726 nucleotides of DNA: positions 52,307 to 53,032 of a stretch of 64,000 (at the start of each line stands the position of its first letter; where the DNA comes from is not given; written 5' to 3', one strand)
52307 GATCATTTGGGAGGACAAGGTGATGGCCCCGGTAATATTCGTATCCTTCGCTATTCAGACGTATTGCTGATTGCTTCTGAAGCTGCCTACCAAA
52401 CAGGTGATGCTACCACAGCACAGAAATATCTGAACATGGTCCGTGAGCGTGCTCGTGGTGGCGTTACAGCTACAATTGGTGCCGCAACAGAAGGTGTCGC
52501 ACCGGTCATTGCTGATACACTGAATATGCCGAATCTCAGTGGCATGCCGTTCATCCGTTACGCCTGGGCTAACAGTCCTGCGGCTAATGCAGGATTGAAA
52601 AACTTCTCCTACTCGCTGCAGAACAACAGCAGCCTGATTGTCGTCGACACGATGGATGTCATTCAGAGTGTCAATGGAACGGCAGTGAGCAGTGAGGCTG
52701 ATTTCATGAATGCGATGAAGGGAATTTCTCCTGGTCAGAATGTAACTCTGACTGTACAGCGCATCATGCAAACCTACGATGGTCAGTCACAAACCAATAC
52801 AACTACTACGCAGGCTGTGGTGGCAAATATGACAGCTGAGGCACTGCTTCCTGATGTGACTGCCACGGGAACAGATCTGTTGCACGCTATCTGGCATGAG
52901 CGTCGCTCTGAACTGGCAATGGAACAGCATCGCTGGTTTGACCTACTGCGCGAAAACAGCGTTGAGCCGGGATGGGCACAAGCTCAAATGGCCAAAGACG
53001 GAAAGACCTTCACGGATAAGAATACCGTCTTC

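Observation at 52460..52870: PDZ-like domain inserted into a SusD-family lipoprotein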

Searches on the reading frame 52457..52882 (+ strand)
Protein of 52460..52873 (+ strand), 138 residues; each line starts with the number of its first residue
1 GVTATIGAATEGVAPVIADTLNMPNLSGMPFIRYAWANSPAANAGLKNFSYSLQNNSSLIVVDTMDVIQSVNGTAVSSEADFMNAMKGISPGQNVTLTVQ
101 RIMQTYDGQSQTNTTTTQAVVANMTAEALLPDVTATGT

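Call 3: search_protein_families(library=pfam, proteins=[window:52460-52873:+], max_evalue=10)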
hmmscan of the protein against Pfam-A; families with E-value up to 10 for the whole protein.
seq(138 aa): 4 families
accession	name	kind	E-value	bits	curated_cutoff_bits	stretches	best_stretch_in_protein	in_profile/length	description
PF13180.12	PDZ_2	-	3.1e-08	34.2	27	1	38-112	22-75/80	PDZ domain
PF17820.7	PDZ_6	-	9.7e-06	25.7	27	2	66-101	20-54/54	PDZ domain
PF18887.5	MBG_3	-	0.025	15.1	25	1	96-123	2-29/72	MBG domain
PF14685.13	PDZ_Tricorn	-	0.084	13.3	25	1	64-101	42-78/88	Tricorn protease PDZ domain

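Call 18: search_protein_families(library=pfam, alignment_id=A2, max_evalue=0.01)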
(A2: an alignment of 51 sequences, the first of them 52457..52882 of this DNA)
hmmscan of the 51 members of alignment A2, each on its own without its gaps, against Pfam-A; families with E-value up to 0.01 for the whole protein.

A. member 1, window:52457-52882:+ (142 aa): 2 families
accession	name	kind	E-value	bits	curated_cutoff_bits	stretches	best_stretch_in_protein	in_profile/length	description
PF13180.12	PDZ_2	-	3.3e-08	34.1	27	1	39-113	22-75/80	PDZ domain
PF17820.7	PDZ_6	-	1.1e-05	25.5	27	1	67-102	20-54/54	PDZ domain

B. families by the number of members that match (of 51 scanned): 4 families
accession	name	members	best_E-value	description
PF13180.12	PDZ_2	50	8.5e-10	PDZ domain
PF17820.7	PDZ_6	41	3.6e-08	PDZ domain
PF00595.29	PDZ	9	0.00024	PDZ domain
PF02702.23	KdpD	1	0.0068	Osmosensitive K+ channel His kinase sensor domain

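Call 23: predict_structure(alignment_id=A2)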
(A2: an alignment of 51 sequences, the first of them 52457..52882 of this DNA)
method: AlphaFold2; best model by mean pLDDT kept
length: 142 residues; sequences in the alignment: 51
mean_pLDDT: 95.5   pTM: 0.87
mean pLDDT of the five models: 95.5, 94.8, 94.5, 94.1, 93.7
residues with pLDDT >= 90: 128; 70-90: 14; 50-70: 0; < 50: 0
segments of 3 or more residues with pLDDT < 50: none
pLDDT, mean of each block of 10 residues (from residue 1): 93 98 97 98 98 94 98 98 97 98 96 95 98 82 77
secondary structure, 60 per line:
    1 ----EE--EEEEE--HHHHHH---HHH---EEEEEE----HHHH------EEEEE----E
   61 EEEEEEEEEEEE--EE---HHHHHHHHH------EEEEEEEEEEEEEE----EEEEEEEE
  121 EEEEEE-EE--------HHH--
elements in order: E9-13 H16-21 E31-36 H41-44 E51-55 E60-72 H80-88 E95-108 E113-126

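Call 27: fold_search(model_id=the predicted structure, library=pdb)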
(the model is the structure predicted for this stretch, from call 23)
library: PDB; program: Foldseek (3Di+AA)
matches with E <= 10: 721; with E <= 0.001: 13
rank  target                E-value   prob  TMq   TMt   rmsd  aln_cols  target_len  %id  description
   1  4ic6_A                3.6e-05  1.00  0.58  0.26   5.1       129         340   21  Crystal structure of Deg8 (released 2013-05-01)
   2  4ic6_C                4.8e-05  1.00  0.57  0.26   5.0       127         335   21  Crystal structure of Deg8 (released 2013-05-01)
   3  4ic6_B                6.3e-05  1.00  0.57  0.26   4.6       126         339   21  Crystal structure of Deg8 (released 2013-05-01)
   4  3qo6_C                1.7e-04  1.00  0.57  0.26   5.2       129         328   22  Crystal structure analysis of the plant protease Deg1 (released 2011-05-04)
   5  7l71                  2.8e-04  1.00  0.52  0.66   6.6       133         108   16  Crystal Structure of the PDZ Domain of the Serine Peptidase HtrA from Streptococcus agalactiae. (released 2021-12-01)
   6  3mh6                  3.5e-04  1.00  0.60  0.23   4.4       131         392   18  HtrA proteases are activated by a conserved mechanism that can be triggered by distinct molecular cues (released 2010-06-30)
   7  5to0                  4.3e-04  1.00  0.49  0.26   5.4       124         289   20  HTRA2 S276C mutant (released 2017-10-25)
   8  7co5_B                7.1e-04  1.00  0.57  0.26   4.3       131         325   18  HtrA-type protease AlgW with decapeptide (released 2021-03-10)
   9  7xs0_A                7.5e-04  1.00  0.54  0.22   4.3       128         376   16  Trimer structure of HtrA from Helicobacter pylori bound with a tripeptide (released 2023-05-17)
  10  6ew9_A                8.3e-04  1.00  0.55  0.27   4.7       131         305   18  CRYSTAL STRUCTURE OF DEGS STRESS SENSOR PROTEASE IN COMPLEX WITH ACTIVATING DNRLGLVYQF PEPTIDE (released 2018-04-25)
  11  7co7_D                8.3e-04  1.00  0.61  0.28   4.3       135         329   17  HtrA-type protease AlgWS227A with decapeptide (released 2021-03-10)
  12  5t69                  8.3e-04  1.00  0.55  0.29   5.1       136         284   15  The HhoA protease from Synechocystis sp. PCC 6803, active site mutant (released 2017-01-25)
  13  3qo6_B                9.8e-04  1.00  0.58  0.27   5.0       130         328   20  Crystal structure analysis of the plant protease Deg1 (released 2011-05-04)
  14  3cs0_A                1.0e-03  1.00  0.61  0.23   4.4       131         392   19  Crystal structure of DegP24 (released 2008-05-27)
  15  3pv2_C                1.1e-03  1.00  0.58  0.22   4.4       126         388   15  Structure of Legionella fallonii DegQ (wt) (released 2011-06-15)
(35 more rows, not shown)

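Call 33: search_protein_representatives(alignment_id=A2)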
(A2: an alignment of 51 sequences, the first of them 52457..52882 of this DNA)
Query: 51 sequences, 140 profile positions. Proteins with E-value up to 0.001 (for the whole library): 10462; up to 1e-10: 668; up to 1e-30: 7. The best 150 are listed.
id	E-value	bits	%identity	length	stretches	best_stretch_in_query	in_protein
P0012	1.4e-48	180.8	-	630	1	1-140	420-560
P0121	4.0e-38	146.8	-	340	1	1-140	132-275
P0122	2.1e-37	144.5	-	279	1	1-140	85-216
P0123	1.2e-35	138.9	-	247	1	3-140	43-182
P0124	1.0e-34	135.8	-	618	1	1-140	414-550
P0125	8.0e-33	129.7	-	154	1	6-140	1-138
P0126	1.2e-31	125.9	-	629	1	2-140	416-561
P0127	1.5e-28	115.8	-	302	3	7-107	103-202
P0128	2.5e-28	115.1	-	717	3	7-106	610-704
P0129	9.5e-28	113.2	-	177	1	33-140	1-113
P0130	3.5e-27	111.4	-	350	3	7-106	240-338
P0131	6.2e-26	107.3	-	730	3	7-103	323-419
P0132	6.3e-26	107.3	-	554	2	4-109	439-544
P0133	4.5e-24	101.3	-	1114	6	64-107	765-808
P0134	9.8e-24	100.2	-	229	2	7-109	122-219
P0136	7.6e-23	97.3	-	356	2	4-109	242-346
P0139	4.4e-22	94.9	-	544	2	7-105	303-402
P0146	1.4e-20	90.0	-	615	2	7-107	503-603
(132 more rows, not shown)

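Call 34: search_protein_families(library=pfam, proteins=[P0127, P0128, P0130, P0131, P0132, P0134, P0136, P0139, P0146, P0121], max_evalue=0.001)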
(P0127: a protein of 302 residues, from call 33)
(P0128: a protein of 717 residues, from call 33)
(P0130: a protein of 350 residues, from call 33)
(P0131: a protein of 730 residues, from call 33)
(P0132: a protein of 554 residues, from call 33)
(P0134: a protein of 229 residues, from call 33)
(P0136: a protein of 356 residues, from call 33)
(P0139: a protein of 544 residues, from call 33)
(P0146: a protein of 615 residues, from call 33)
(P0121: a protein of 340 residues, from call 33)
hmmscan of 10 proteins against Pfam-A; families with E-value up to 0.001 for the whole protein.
P0127 (302 aa): 7 families
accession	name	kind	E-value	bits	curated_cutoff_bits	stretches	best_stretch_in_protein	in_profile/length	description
PF13180.12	PDZ_2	-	1.2e-38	131.6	27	2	5-91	9-80/80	PDZ domain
PF17820.7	PDZ_6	-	4e-34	116.6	27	3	131-157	4-30/54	PDZ domain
PF00595.29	PDZ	-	2.7e-26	92.2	23.2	3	103-157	12-57/81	PDZ domain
PF14685.13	PDZ_Tricorn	-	2.5e-12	47.1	25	0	43-86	42-85/88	Tricorn protease PDZ domain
PF21558.3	Pept_S41_N_bact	-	0.00027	21.2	27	0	136-157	13-34/87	Bacteroidetes, Peptidase, S41 family, N-terminal domain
PF11874.13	DUF3394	-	0.00037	20.6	28.2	0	113-154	110-150/181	Domain of unknown function (DUF3394)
PF12158.14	DUF3592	-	0.00084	20.4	25.3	0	167-197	31-71/84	Domain of unknown function (DUF3592)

P0128 (717 aa): 7 families
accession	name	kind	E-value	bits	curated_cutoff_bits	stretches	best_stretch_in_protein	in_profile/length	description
PF13180.12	PDZ_2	-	9.8e-49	164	27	3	316-421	4-80/80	PDZ domain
PF13365.12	Trypsin_2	-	1.7e-34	120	27.6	1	129-274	1-144/144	Trypsin-like peptidase domain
PF17820.7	PDZ_6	-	3.4e-24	84.8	27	2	373-410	19-54/54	PDZ domain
PF00595.29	PDZ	-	2.2e-17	63.7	23.2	1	607-698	9-80/81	PDZ domain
PF00089.32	Trypsin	-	4.9e-11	43.3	20.6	1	129-295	27-214/220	Trypsin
PF14685.13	PDZ_Tricorn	-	4.2e-06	27.1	25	0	372-419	42-88/88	Tricorn protease PDZ domain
PF04495.20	GRASP55_65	-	0.00023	21.9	27.7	0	615-710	28-110/138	GRASP55/65 PDZ-like domain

P0130 (350 aa): 5 families
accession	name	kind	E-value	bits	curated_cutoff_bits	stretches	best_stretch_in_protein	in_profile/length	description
PF13180.12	PDZ_2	-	1.3e-42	144.4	27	3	244-345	7-80/80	PDZ domain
PF17820.7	PDZ_6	-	6.6e-24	83.9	27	2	299-334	20-54/54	PDZ domain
PF00595.29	PDZ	-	3.1e-15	56.8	23.2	0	101-181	20-80/81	PDZ domain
PF14685.13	PDZ_Tricorn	-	9.3e-08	32.4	25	0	1-43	45-86/88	Tricorn protease PDZ domain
PF04495.20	GRASP55_65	-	0.00048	20.9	27.7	0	110-142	42-73/138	GRASP55/65 PDZ-like domain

P0131 (730 aa): 7 families
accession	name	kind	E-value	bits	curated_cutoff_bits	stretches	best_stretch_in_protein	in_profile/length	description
PF13180.12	PDZ_2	-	8.9e-43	144.9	27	3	342-429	9-80/80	PDZ domain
PF13365.12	Trypsin_2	-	9.7e-34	117.6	27.6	1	137-282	1-144/144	Trypsin-like peptidase domain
PF17820.7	PDZ_6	-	2.7e-18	65.9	27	0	381-418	19-54/54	PDZ domain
PF00595.29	PDZ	-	2.8e-16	60.1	23.2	0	531-572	35-80/81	PDZ domain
PF00089.32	Trypsin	-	2.9e-13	50.6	20.6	1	136-307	26-218/220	Trypsin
PF14685.13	PDZ_Tricorn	-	1e-06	29.1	25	0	376-423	39-84/88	Tricorn protease PDZ domain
PF04495.20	GRASP55_65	-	2.1e-05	25.3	27.7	0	631-682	35-86/138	GRASP55/65 PDZ-like domain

P0132 (554 aa): 6 families
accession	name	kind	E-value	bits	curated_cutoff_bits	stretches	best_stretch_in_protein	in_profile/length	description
PF13365.12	Trypsin_2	-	1.1e-32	114.2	27.6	1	92-239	1-144/144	Trypsin-like peptidase domain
PF13180.12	PDZ_2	-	3.4e-31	107.8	27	2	294-383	12-80/80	PDZ domain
PF00089.32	Trypsin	-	3.5e-15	56.9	20.6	1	93-264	28-218/220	Trypsin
PF17820.7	PDZ_6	-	7.5e-15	54.9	27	1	334-372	18-54/54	PDZ domain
PF00595.29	PDZ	-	6.1e-14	52.6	23.2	1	276-371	8-81/81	PDZ domain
PF14685.13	PDZ_Tricorn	-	2.1e-08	34.4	25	1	322-381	30-86/88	Tricorn protease PDZ domain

P0134 (229 aa): 4 families
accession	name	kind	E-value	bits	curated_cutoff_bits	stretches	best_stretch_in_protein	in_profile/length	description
PF13180.12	PDZ_2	-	4.2e-30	104.3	27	2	16-97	11-77/80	PDZ domain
PF17820.7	PDZ_6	-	3.6e-22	78.3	27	2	177-212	20-54/54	PDZ domain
PF00595.29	PDZ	-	4.2e-12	46.7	23.2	1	177-210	47-80/81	PDZ domain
PF14685.13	PDZ_Tricorn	-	3.2e-05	24.3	25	0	155-219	27-86/88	Tricorn protease PDZ domain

P0136 (356 aa): 6 families
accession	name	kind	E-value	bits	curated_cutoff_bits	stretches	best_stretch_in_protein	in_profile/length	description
PF13180.12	PDZ_2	-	4e-35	120.4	27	2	123-220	12-80/80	PDZ domain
PF17820.7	PDZ_6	-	1.3e-22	79.7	27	3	303-339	19-54/54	PDZ domain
PF00595.29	PDZ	-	5.2e-20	72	23.2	1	248-298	12-56/81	PDZ domain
PF13365.12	Trypsin_2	-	3.3e-12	47.8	27.6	1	2-73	80-144/144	Trypsin-like peptidase domain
PF14685.13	PDZ_Tricorn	-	3.5e-10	40.2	25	1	164-214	36-84/88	Tricorn protease PDZ domain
PF00089.32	Trypsin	-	1.4e-05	25.5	20.6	1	7-98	126-218/220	Trypsin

P0139 (544 aa): 5 families
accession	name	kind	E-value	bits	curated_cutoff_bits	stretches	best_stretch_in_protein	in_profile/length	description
PF13365.12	Trypsin_2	-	5e-33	115.3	27.6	1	123-262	1-144/144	Trypsin-like peptidase domain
PF13180.12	PDZ_2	-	9e-28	96.8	27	2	438-542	3-79/80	PDZ domain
PF00089.32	Trypsin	-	1.1e-16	61.7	20.6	1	123-285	27-216/220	Trypsin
PF17820.7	PDZ_6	-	7e-15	55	27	0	363-399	19-54/54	PDZ domain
PF00595.29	PDZ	-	1.3e-08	35.6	23.2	0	297-344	7-44/81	PDZ domain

P0146 (615 aa): 6 families
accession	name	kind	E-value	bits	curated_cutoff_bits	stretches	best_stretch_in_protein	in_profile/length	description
PF13365.12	Trypsin_2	-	2.2e-33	116.4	27.6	1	184-331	1-144/144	Trypsin-like peptidase domain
PF13180.12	PDZ_2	-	4.8e-30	104.1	27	2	371-478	2-80/80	PDZ domain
PF17820.7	PDZ_6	-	2.4e-15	56.4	27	2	562-598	19-54/54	PDZ domain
PF00089.32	Trypsin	-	2.6e-15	57.3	20.6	1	186-357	29-219/220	Trypsin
PF00595.29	PDZ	-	1.1e-10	42.1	23.2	0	562-596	46-80/81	PDZ domain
PF14685.13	PDZ_Tricorn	-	4.7e-06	26.9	25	0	561-604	42-85/88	Tricorn protease PDZ domain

P0121 (340 aa): 4 families
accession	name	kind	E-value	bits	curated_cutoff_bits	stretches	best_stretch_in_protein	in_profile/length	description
PF07980.17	SusD_RagB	-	4.7e-27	95.8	23.1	1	73-339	134-297/297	SusD family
PF13180.12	PDZ_2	-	1.9e-05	25.3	27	1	137-243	2-72/80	PDZ domain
PF17820.7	PDZ_6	-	2.9e-05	24.1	27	0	205-240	20-54/54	PDZ domain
PF14559.12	TPR_19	-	0.00082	20.1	25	0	99-137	24-62/68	Tetratricopeptide repeat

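Call 36: search_solved_structures(query=A2, max_evalue=0.01, show_alignments=3)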
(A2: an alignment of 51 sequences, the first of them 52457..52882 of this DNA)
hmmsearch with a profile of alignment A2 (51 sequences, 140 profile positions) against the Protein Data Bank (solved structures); distinct sequences matched with E-value up to 0.01: 42.
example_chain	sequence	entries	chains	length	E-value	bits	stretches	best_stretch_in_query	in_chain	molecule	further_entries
7xs0_A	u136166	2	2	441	7e-11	45.6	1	58-107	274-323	Periplasmic serine endoprotease DegP-like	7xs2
5y2d_A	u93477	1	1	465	9.8e-11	45.1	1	58-107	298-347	Periplasmic serine endoprotease DegP-like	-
22kg_A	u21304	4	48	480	2.9e-09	40.3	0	64-108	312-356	Probable periplasmic serine endoprotease DegP-like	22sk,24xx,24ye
10br_A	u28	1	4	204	1e-07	35.3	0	66-109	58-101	Periplasmic serine protease DO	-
3qo6_A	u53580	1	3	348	2.8e-07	33.9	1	30-107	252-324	Protease Do-like 1, chloroplastic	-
6jjk_A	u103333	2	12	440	1e-06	32.1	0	66-117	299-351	Periplasmic serine endoprotease DegP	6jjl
2zle_A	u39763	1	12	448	1.1e-06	32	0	66-117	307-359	Protease do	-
1ky9_A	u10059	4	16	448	1.1e-06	32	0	66-117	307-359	PROTEASE DO | Periplasmic serine endoprotease DegP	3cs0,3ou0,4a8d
3mh5_A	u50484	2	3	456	1.2e-06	31.9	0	42-117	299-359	Protease do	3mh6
3mh4_A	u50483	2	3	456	1.2e-06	31.9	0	42-117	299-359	Protease do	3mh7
3otp_A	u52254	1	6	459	1.2e-06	31.9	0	66-117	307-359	Protease do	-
6jjo_A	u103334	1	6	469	1.2e-06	31.8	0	66-117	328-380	Periplasmic serine endoprotease DegP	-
9zrj_A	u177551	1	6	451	1.5e-06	31.5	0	55-88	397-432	Periplasmic serine protease DO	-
4ic6_A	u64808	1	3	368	2e-06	31.1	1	8-107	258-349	Protease Do-like 8, chloroplastic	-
4a8a_A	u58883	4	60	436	9e-06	29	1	59-111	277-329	PERIPLASMIC PH-DEPENDENT SERINE ENDOPROTEASE DEGQ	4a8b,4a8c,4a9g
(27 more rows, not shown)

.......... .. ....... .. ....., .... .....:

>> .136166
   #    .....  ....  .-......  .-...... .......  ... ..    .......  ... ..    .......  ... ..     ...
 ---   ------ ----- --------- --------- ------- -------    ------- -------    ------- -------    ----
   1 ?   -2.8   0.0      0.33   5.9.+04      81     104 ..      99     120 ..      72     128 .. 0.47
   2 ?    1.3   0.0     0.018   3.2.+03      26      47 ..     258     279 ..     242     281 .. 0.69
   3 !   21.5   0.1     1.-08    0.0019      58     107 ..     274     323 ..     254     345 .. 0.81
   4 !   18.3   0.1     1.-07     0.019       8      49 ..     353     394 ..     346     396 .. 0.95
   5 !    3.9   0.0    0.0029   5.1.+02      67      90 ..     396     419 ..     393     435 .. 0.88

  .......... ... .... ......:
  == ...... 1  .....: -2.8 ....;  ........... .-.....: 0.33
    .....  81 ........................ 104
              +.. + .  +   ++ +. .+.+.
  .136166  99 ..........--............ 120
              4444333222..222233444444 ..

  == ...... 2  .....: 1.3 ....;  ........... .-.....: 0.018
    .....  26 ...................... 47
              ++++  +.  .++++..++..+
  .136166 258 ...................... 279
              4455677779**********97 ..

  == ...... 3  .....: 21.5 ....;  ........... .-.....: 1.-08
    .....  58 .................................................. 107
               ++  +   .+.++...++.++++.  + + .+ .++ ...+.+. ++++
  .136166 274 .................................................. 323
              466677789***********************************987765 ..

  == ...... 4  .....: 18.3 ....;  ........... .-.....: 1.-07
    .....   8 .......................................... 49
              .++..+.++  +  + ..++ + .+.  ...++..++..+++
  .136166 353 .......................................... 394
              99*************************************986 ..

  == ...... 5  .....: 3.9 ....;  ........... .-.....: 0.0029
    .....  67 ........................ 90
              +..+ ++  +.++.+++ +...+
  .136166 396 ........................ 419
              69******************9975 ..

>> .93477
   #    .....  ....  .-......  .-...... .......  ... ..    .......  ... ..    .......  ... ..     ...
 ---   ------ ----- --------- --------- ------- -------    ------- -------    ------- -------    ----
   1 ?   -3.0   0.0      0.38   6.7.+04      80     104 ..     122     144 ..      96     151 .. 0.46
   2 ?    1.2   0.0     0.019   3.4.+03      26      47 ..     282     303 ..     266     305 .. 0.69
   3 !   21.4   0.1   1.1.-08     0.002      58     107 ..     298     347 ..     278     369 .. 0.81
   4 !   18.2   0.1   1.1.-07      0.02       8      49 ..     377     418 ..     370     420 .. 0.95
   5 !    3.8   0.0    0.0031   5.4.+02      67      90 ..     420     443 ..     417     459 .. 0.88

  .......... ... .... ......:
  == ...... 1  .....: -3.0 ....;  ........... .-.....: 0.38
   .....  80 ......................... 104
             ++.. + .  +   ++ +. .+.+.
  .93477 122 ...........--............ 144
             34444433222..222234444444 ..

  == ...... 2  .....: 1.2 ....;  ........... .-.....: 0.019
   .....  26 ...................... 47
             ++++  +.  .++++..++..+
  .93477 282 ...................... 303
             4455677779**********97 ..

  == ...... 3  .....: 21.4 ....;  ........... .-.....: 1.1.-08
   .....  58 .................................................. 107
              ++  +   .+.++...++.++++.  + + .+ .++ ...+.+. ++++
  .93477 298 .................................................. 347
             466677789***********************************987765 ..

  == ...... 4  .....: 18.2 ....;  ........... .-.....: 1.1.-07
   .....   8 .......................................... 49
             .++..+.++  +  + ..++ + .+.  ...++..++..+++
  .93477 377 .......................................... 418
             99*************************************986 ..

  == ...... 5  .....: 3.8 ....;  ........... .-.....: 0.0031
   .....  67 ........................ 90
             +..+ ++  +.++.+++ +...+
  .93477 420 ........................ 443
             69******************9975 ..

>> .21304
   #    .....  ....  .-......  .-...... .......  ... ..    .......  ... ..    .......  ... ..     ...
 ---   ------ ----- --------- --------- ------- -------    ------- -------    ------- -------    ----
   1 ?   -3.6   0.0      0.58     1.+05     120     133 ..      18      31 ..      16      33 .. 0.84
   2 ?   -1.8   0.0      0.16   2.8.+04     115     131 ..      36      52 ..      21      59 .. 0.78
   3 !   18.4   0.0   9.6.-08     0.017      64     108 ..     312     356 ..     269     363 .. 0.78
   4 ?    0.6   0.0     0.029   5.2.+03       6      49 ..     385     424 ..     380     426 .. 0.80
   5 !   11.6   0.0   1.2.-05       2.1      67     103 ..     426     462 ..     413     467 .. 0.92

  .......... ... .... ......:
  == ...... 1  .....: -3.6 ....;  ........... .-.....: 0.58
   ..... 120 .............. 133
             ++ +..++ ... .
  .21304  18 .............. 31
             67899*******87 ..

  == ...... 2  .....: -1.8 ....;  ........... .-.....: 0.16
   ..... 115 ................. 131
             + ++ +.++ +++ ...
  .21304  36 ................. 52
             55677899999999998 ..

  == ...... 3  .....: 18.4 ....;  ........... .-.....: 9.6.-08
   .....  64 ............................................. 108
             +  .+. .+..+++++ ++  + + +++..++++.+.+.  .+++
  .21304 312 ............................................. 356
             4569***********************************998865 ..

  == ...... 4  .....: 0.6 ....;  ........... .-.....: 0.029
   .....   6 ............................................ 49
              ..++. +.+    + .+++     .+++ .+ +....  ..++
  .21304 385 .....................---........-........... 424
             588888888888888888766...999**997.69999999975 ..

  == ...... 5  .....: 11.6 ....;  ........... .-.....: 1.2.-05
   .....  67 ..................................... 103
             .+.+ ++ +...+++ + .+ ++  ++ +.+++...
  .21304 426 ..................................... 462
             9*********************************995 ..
